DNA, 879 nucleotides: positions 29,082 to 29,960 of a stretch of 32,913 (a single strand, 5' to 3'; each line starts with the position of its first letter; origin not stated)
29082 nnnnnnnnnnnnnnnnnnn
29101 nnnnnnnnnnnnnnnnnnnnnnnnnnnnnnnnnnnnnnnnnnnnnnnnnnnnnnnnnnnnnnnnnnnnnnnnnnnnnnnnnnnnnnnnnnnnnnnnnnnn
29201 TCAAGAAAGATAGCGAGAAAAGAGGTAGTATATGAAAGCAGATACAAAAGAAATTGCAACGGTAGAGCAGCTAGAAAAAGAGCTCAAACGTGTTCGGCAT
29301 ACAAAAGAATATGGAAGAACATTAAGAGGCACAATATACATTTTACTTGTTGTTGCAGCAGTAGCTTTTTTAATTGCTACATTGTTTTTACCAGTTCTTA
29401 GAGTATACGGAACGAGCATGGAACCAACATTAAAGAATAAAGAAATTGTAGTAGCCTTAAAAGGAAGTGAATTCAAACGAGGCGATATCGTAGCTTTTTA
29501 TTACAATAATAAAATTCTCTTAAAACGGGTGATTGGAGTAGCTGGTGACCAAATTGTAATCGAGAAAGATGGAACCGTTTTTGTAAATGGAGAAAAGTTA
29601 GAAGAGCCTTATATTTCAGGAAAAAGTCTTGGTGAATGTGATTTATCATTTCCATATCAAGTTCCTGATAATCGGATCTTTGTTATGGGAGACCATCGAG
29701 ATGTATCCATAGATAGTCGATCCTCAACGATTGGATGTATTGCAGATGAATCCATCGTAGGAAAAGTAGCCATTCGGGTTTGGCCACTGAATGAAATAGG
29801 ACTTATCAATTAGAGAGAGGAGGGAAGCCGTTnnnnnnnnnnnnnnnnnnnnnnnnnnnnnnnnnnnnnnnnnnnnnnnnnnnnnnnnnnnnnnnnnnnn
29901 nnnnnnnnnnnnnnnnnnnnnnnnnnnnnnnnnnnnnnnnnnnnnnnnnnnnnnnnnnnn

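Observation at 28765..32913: Riboswitch-controlled operon: coiled-coil protein, dedicated signal peptidase I and a giant Cna-B surface protein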

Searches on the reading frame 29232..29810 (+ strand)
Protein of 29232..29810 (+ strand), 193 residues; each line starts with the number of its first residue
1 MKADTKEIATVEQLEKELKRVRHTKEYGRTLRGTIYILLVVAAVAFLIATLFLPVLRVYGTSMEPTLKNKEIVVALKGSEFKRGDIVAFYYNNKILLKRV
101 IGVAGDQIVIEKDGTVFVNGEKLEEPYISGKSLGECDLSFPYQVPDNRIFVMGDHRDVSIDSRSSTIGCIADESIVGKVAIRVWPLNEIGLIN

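Call 8: search_protein_families(library=pfam, proteins=[window:29232-29810:+], max_evalue=0.1)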
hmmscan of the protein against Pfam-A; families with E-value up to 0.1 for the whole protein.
window:29232-29810:+ (193 aa): 3 families
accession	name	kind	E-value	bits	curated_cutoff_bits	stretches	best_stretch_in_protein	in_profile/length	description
PF10502.14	Peptidase_S26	-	1.8e-35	122.8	22.9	1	34-184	4-168/168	Signal peptidase, peptidase S26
PF00717.28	Peptidase_S24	-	4e-08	33.4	23.3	1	55-109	37-90/116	Peptidase S24-like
PF18919.5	DUF5670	-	0.041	14.4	23.5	1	31-48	22-39/43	Family of unknown function (DUF5670)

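Call 9: search_protein_families(library=ncbifam, proteins=[window:29232-29810:+], max_evalue=0.1)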
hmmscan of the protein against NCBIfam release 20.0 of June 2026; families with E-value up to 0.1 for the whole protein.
window:29232-29810:+ (193 aa): 9 families
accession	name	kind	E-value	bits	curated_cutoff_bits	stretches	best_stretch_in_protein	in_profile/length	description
TIGR02227.1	sigpep_I_bact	equivalog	3.5e-38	131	47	1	35-187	2-162/162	signal peptidase I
NF008114.0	PRK10861.1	equivalog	4.1e-09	36.2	277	2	142-184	262-301/324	signal peptidase I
TIGR02754.1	sod_Ni_protease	equivalog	9.2e-09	35.7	63.25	2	57-113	2-65/90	nickel-type superoxide dismutase maturation protease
TIGR02228.1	sigpep_I_arch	equivalog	6.2e-07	29.4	51.85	1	35-104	10-86/158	signal peptidase I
TIGR02771.1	TraF_Ti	equivalog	6.9e-07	29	100.25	1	57-179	37-165/171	conjugative transfer signal peptidase TraF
NF010459.0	PRK13884.1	subfamily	2.8e-05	23.7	156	1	94-176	86-169/178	conjugal transfer peptidase TraF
NF046067.1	SigPepSipWBacil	equivalog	0.0071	15.9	190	1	57-106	42-97/189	signal peptidase I SipW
TIGR00498.1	lexA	equivalog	0.083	12.5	110.95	0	55-112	117-174/203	transcriptional repressor LexA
NF010412.0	PRK13838.1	subfamily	0.085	12.3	186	0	96-177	89-167/177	conjugal transfer pilin processing protease TraF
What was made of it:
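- On SipW-type (ER/archaeal-type) signal peptidase: The bacterial TIGR02227 model scores 131 against 47 (call 9).
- Checked: Signal peptidase: Peptidase_S26 1.8e-35 and TIGR02227 3.5e-38 (calls 8, 9).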

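Call 10: find_encoding_contigs(protein=window:29232-29810:+, flank=10000, max_places=8)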
Protein window:29232-29810:+ (193 aa): 23 contigs read that carry it; 8 places shown.
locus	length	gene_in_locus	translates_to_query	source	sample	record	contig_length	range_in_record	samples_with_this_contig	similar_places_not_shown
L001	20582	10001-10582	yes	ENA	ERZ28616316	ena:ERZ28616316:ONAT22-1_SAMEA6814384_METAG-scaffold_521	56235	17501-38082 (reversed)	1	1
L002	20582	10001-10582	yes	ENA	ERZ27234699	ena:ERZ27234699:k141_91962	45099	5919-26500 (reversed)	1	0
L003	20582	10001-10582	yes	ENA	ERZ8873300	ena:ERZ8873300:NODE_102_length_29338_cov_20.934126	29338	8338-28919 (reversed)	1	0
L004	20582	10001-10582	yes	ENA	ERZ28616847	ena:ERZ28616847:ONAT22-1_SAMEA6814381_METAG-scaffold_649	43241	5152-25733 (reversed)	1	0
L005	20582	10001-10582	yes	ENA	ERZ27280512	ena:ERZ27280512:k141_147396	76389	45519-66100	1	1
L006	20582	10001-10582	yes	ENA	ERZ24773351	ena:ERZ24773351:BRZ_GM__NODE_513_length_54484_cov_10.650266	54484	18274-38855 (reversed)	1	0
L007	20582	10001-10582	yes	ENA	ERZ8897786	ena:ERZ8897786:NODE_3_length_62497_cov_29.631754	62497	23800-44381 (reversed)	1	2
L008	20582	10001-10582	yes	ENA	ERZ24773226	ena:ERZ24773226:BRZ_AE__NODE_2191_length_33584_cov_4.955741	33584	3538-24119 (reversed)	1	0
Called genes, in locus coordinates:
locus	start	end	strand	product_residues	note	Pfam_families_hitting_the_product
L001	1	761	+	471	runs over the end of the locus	PF02614:UxaC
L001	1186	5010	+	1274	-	PF04563:RNA_pol_Rpb2_1, PF04561:RNA_pol_Rpb2_2, PF04565:RNA_pol_Rpb2_3, PF10385:RNA_pol_Rpb2_45, PF00562:RNA_pol_Rpb2_6, PF04560:RNA_pol_Rpb2_7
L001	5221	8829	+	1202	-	PF04997:RNA_pol_Rpb1_1, PF00623:RNA_pol_Rpb1_2, PF04983:RNA_pol_Rpb1_3, PF05000:RNA_pol_Rpb1_4, PF04998:RNA_pol_Rpb1_5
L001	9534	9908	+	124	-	-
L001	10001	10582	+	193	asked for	PF10502:Peptidase_S26, PF00717:Peptidase_S24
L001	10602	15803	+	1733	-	PF05738:Cna_B, PF00092:VWA, PF13519:VWA_2, PF24558:DUF7604, PF17802:SpaA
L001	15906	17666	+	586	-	PF16569:GramPos_pilinBB, PF17802:SpaA, PF00746:Gram_pos_anchor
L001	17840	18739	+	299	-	PF04203:Sortase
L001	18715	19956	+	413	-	PF05738:Cna_B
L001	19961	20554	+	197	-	PF04203:Sortase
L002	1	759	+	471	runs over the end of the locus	PF02614:UxaC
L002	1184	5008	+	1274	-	PF04563:RNA_pol_Rpb2_1, PF04561:RNA_pol_Rpb2_2, PF04565:RNA_pol_Rpb2_3, PF10385:RNA_pol_Rpb2_45, PF00562:RNA_pol_Rpb2_6, PF04560:RNA_pol_Rpb2_7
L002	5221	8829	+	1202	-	PF04997:RNA_pol_Rpb1_1, PF00623:RNA_pol_Rpb1_2, PF04983:RNA_pol_Rpb1_3, PF05000:RNA_pol_Rpb1_4, PF04998:RNA_pol_Rpb1_5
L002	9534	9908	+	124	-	-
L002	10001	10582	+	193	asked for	PF10502:Peptidase_S26, PF00717:Peptidase_S24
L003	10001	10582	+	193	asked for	PF10502:Peptidase_S26, PF00717:Peptidase_S24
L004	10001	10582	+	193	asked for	PF10502:Peptidase_S26, PF00717:Peptidase_S24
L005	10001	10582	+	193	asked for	PF10502:Peptidase_S26, PF00717:Peptidase_S24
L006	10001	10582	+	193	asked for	PF10502:Peptidase_S26, PF00717:Peptidase_S24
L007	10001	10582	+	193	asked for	PF10502:Peptidase_S26, PF00717:Peptidase_S24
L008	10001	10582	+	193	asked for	PF10502:Peptidase_S26, PF00717:Peptidase_S24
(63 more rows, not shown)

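Call 25: search_protein_families(library=pfam, proteins=[L001:10602-15800:+, L001:15906-17663:+, L001:17840-18736:+, L001:18715-19953:+, L001:19961-20551:+], max_evalue=0.01)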
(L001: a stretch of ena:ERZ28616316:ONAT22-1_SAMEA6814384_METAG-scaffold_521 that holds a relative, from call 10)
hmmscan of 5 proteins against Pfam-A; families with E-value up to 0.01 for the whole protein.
L001:10602-15800:+ (1733 aa): 8 families
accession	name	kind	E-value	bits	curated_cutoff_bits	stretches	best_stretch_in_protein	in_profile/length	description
PF24558.1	DUF7604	-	1.7e-20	74.3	25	1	1355-1556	3-147/147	Domain of unknown function (DUF7604)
PF05738.19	Cna_B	-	2.9e-19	69.7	22.3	2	603-677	1-77/87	Cna protein B-type domain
PF13519.12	VWA_2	-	6.6e-15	56.1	27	1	1128-1239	1-106/107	von Willebrand factor type A domain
PF00092.34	VWA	-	8.6e-13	49.3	23.8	1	1127-1341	1-169/174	von Willebrand factor type A domain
PF17802.7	SpaA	-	5e-11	43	23.1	1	1565-1667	3-86/91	Prealbumin-like fold domain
PF00746.26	Gram_pos_anchor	-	0.00019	21.8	20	1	1687-1727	2-41/43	LPXTG cell wall anchor motif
PF10138.15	vWA-TerF-like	-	0.00081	20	29.4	1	1127-1242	3-117/200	vWA found in TerF C terminus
PF13768.12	VWA_3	-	0.0035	17.9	27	0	1127-1260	2-126/155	von Willebrand factor type A domain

L001:15906-17663:+ (586 aa): 4 families
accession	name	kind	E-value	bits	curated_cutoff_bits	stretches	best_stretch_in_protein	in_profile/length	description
PF17802.7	SpaA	-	1.1e-17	64.4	23.1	1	370-466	4-89/91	Prealbumin-like fold domain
PF16569.11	GramPos_pilinBB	-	1.7e-17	64.8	30.5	1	220-339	1-116/116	Gram-positive pilin backbone subunit 2, Cna-B-like domain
PF00746.26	Gram_pos_anchor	-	1.1e-08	35.3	20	1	542-582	2-42/43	LPXTG cell wall anchor motif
PF17210.9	SdrD_B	-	0.0034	18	29.7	1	408-449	35-75/112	SdrD B-like domain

L001:17840-18736:+ (299 aa): 2 families
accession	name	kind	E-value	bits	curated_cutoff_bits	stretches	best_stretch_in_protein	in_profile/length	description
PF04203.18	Sortase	-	1.4e-26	93.1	26.6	1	106-230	1-124/125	Sortase domain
PF16785.10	SMBP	-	0.0057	17.3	29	1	24-79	9-63/111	Small metal-binding protein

L001:18715-19953:+ (413 aa): 1 family
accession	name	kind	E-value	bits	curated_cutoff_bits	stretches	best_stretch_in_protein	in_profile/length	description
PF05738.19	Cna_B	-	2.9e-11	44.1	22.3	1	222-303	1-87/87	Cna protein B-type domain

L001:19961-20551:+ (197 aa): 1 family
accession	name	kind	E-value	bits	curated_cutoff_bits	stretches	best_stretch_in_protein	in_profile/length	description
PF04203.18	Sortase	-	6.3e-18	65.2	26.6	1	79-194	1-125/125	Sortase domain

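Call 34: search_solved_structures(query=window:29232-29810:+, max_evalue=0.001, show_alignments=2)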
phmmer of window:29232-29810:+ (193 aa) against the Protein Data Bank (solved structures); distinct sequences matched with E-value up to 0.001: 11.
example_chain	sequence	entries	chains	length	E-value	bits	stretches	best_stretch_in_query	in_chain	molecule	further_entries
4wvg_A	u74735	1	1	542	5.8e-18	68.8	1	57-189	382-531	Maltose-binding periplasmic protein,Signal peptidase IB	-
4wvh_A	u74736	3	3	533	1.5e-16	64.2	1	57-185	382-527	Maltose-binding periplasmic protein,Signal peptidase IB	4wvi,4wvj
4nv4_A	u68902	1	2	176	1.5e-15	60.9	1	51-189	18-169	Signal peptidase I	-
4me8_A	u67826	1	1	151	3.3e-13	53.3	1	58-191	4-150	Signal peptidase I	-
4n31_A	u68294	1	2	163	1.1e-09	41.8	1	55-180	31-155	SipA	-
4k8w_A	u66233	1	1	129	1.8e-09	41.2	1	79-180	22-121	LepA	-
9nlo_A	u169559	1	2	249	0.00022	24.6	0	142-184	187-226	Signal peptidase I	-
6b88_A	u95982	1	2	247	0.00022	24.6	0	142-184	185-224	Signal peptidase I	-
1b12_A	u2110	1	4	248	0.00022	24.6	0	142-184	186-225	SIGNAL PEPTIDASE I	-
1kn9_A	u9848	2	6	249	0.00022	24.6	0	142-184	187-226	Signal peptidase I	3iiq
1t7d_A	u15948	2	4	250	0.00022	24.5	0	142-184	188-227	SIGNAL PEPTIDASE I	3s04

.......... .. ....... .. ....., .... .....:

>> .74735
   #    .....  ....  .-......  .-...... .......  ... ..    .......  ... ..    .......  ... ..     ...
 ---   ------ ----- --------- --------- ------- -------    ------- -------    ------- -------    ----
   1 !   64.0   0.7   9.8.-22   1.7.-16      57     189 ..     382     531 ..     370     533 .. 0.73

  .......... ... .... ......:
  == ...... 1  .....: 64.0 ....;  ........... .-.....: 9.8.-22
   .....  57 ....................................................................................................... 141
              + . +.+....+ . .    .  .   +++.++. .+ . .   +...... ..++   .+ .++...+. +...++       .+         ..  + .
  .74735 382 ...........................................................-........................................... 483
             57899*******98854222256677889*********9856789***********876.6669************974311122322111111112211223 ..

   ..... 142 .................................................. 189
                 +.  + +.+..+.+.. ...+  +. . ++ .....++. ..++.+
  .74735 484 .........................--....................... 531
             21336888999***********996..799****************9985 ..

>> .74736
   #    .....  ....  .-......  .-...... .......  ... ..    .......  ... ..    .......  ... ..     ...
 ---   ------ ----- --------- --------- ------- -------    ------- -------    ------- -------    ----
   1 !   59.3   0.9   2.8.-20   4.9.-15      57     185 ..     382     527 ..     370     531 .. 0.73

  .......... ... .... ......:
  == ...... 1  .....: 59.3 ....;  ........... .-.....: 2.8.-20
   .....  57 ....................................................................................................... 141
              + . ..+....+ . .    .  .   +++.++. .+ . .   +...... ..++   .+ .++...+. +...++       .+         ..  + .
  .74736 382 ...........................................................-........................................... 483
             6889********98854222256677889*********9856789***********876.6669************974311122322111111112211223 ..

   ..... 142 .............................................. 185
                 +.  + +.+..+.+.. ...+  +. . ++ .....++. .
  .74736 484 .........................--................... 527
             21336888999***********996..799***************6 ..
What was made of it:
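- On SipA/LepA pilus-associated signal-peptidase-like proteins: Operon context as above (calls 8, 10, 34). Ser62 and Lys98 are present and align with SpsB (call 34).
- Checked: Ser62 (GTSMEPT) and Lys98 (LKRVIG) align with the S. aureus SpsB catalytic boxes (call 34).
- Peptidase: closer to active SpsB (5.8e-18) than to SipA/LepA (about 1e-9), and the dyad is intact (call 34). It sits in a pilus island like SipA/LepA and matches their structures' sequences (4n31, 4k8w, about 1e-9; call 34).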

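Call 53: find_homologous_proteins(query=window:29232-29810:+, max_evalue=1e-10)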
Query window:29232-29810:+ (193 aa): 8000 proteins with E <= 1e-10 among 8000 candidates; the best 120 are listed.
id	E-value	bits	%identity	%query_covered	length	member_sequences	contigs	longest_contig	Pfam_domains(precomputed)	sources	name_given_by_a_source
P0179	6.2e-120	416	100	100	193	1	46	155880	PF00717.29,PF10502.15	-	-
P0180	3.1e-119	414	99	100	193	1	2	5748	PF00717.29,PF10502.15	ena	-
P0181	5.9e-119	413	99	100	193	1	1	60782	PF00717.29,PF10502.15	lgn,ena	-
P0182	1.2e-118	412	99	100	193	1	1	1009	PF00717.29,PF10502.15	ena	-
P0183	9.0e-110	383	90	100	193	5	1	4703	PF00717.29,PF10502.15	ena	-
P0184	6.0e-107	374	88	100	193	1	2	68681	PF00717.29,PF10502.15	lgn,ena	-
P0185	6.3e-106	370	88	100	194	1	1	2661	PF00717.29,PF10502.15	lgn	-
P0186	1.1e-104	366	86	100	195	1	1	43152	PF00717.29,PF10502.15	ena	-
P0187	1.1e-104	366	86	100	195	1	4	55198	PF00717.29,PF10502.15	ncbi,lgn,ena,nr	ncbi:MAG: signal peptidase I [Clostridiales bacterium]|nr:signal peptidase I [Clostridiales bacteriu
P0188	2.2e-104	365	85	100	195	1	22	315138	PF00717.29,PF10502.15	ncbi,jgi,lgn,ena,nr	ncbi:MAG: signal peptidase I [Clostridiales bacterium]|nr:signal peptidase I [Clostridiales bacteriu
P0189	2.9e-104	365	85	100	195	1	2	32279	PF00717.29,PF10502.15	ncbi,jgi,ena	-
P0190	3.0e-104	365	85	100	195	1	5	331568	PF00717.29,PF10502.15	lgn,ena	-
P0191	7.9e-104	363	85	100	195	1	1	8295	PF00717.29,PF10502.15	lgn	-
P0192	8.0e-104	363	85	100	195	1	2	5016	PF00717.29,PF10502.15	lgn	-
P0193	8.0e-104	363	85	100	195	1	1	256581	PF00717.29,PF10502.15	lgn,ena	-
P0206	6.7e-84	298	70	98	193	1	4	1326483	PF00717.29,PF10502.15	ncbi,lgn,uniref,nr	ncbi:signal peptidase I [Clostridium transplantifaecale]|uniref:signal peptidase I n=1 Tax=Clostridi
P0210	1.3e-81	291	66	100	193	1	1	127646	PF00717.29,PF10502.15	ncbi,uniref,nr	ncbi:signal peptidase I [Clostridium sp. D33t1_170424_F3]|uniref:signal peptidase I n=1 Tax=Clostrid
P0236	1.6e-77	278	67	97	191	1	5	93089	PF00717.29,PF10502.15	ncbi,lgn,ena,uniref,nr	ncbi:signal peptidase I [Clostridiaceae bacterium NSJ-31]|uniref:Signal peptidase I n=1 Tax=Ligaoa z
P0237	2.5e-77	277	67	97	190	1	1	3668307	PF00717.29,PF10502.15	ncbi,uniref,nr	ncbi:Signal peptidase I, bacterial type [uncultured Eubacteriales bacterium]|uniref:Signal peptidase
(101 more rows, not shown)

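Call 54: find_encoding_contigs(protein=P0206, flank=10000, max_places=1)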
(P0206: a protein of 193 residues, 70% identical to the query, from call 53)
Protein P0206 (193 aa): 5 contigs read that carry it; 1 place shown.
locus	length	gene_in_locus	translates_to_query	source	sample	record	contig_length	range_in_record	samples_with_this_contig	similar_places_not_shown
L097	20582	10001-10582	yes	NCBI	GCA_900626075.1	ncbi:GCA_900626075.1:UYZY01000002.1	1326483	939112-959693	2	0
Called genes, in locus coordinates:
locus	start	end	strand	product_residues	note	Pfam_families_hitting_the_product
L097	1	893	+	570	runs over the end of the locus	PF02538:Hydantoinase_B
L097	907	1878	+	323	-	PF01380:SIS (faint)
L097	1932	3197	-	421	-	PF01546:Peptidase_M20, PF07687:M20_dimer (weak)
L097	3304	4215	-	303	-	PF02311:AraC_binding, PF07883:Cupin_2 (weak), PF00165:HTH_AraC (faint), PF12833:HTH_18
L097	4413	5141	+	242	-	PF00392:GntR, PF07702:UTRA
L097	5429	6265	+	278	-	PF20316:DUF6612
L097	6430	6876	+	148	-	-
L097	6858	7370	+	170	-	-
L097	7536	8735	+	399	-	PF03704:BTAD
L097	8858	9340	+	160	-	-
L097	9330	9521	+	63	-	-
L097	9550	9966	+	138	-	-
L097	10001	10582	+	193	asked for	PF10502:Peptidase_S26, PF00717:Peptidase_S24 (weak)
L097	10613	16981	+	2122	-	PF17802:SpaA, PF05738:Cna_B, PF00092:VWA (faint), PF13519:VWA_2 (faint), PF24558:DUF7604, PF17802:SpaA, PF00746:Gram_pos_anchor (weak)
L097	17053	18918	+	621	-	PF16569:GramPos_pilinBB, PF17802:SpaA, PF00746:Gram_pos_anchor (weak)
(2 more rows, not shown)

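Call 55: find_encoding_contigs(protein=P0237, flank=10000, max_places=1)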
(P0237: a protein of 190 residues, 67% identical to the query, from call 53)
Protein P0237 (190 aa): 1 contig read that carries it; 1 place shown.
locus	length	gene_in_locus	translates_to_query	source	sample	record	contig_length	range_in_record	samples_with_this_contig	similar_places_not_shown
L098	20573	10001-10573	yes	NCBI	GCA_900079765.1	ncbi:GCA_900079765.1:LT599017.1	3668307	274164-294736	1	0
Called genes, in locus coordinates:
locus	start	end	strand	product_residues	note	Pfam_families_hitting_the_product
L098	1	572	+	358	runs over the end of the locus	PF05343:Peptidase_M42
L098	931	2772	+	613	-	PF00270:DEAD, PF00271:Helicase_C, PF16124:RecQ_Zn_bind, PF09382:RQC, PF00570:HRDC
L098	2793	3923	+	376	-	PF00512:HisKA, PF02518:HATPase_c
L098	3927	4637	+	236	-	PF00583:Acetyltransf_1, PF13673:Acetyltransf_10 (weak), PF08445:FR47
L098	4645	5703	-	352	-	PF08486:SpoIID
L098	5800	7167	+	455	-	PF00285:Citrate_synt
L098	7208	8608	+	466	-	PF01266:DAO (faint), PF07992:Pyr_redox_2 (faint), PF21688:FAD-depend_C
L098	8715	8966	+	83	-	-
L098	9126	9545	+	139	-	PF02082:Rrf2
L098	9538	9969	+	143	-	-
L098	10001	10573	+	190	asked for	PF10502:Peptidase_S26, PF00717:Peptidase_S24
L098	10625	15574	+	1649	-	PF17802:SpaA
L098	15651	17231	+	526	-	PF16569:GramPos_pilinBB, PF17802:SpaA, PF00746:Gram_pos_anchor (weak)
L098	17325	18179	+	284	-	PF04203:Sortase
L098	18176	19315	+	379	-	PF05738:Cna_B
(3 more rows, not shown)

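Call 56: find_encoding_contigs(protein=P0236, flank=10000, max_places=1)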
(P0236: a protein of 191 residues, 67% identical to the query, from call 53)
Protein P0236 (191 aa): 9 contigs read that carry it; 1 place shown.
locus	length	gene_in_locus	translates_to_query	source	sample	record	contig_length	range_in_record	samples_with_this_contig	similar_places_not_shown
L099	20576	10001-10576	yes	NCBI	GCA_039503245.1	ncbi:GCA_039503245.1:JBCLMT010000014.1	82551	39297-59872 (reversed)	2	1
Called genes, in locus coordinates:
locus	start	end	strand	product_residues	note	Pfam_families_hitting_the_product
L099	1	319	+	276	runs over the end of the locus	PF02195:ParB_N, PF13744:HTH_37 (faint), PF17762:HTH_ParB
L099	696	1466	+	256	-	PF00142:Fer4_NifH (weak), PF01656:CbiA, PF02374:ArsA_ATPase (weak), PF06564:CBP_BcsQ, PF09140:MipZ, PF10609:ParA (weak), PF13614:AAA_31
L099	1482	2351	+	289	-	PF02195:ParB_N, PF17762:HTH_ParB, PF23552:ParB_C (weak)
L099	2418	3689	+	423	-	PF02403:Seryl_tRNA_N, PF00587:tRNA-synt_2b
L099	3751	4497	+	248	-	PF01643:Acyl-ACP_TE, PF20791:Acyl-ACP_TE_C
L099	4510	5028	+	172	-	PF01613:Flavin_Reduct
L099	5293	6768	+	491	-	PF00478:IMPDH, PF00571:CBS, PF03060:NMO, PF00977:His_biosynth (faint), PF01070:FMN_dh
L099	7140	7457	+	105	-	-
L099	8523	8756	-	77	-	-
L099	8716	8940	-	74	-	-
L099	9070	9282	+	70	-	-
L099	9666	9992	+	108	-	-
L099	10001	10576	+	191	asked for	PF10502:Peptidase_S26, PF00717:Peptidase_S24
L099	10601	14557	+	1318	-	PF05738:Cna_B, PF13519:VWA_2 (faint), PF24558:DUF7604, PF17802:SpaA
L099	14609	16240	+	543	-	PF17210:SdrD_B (faint), PF16569:GramPos_pilinBB, PF17802:SpaA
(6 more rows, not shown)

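Call 57: find_encoding_contigs(protein=P0210, flank=10000, max_places=1)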
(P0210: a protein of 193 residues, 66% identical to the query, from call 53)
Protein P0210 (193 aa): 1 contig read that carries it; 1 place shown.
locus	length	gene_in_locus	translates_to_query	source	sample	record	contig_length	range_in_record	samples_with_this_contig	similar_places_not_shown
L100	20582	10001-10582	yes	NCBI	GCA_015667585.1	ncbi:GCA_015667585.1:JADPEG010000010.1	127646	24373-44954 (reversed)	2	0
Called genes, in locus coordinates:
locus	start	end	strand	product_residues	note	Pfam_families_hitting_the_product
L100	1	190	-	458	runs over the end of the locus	PF01743:PolyA_pol, PF12627:PolyA_pol_RNAbd, PF01966:HD (weak), PF13735:tRNA_NucTran2_2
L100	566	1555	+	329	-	PF01841:Transglut_core, PF04473:DUF553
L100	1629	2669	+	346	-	PF00482:T2SSF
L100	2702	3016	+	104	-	-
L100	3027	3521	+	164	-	PF16152:DUF4860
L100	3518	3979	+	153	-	-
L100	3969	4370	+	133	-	-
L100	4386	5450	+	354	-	PF00437:T2SSE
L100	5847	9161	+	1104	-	PF08448:PAS_4 (faint), PF13426:PAS_9 (faint), PF08447:PAS_3, PF00990:GGDEF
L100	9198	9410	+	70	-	-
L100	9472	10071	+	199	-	-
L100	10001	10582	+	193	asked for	PF10502:Peptidase_S26, PF00717:Peptidase_S24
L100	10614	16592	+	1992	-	PF17802:SpaA, PF05738:Cna_B, PF00092:VWA (faint), PF13519:VWA_2 (faint), PF24558:DUF7604, PF17802:SpaA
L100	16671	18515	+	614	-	PF16569:GramPos_pilinBB, PF17802:SpaA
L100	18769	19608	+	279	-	PF04203:Sortase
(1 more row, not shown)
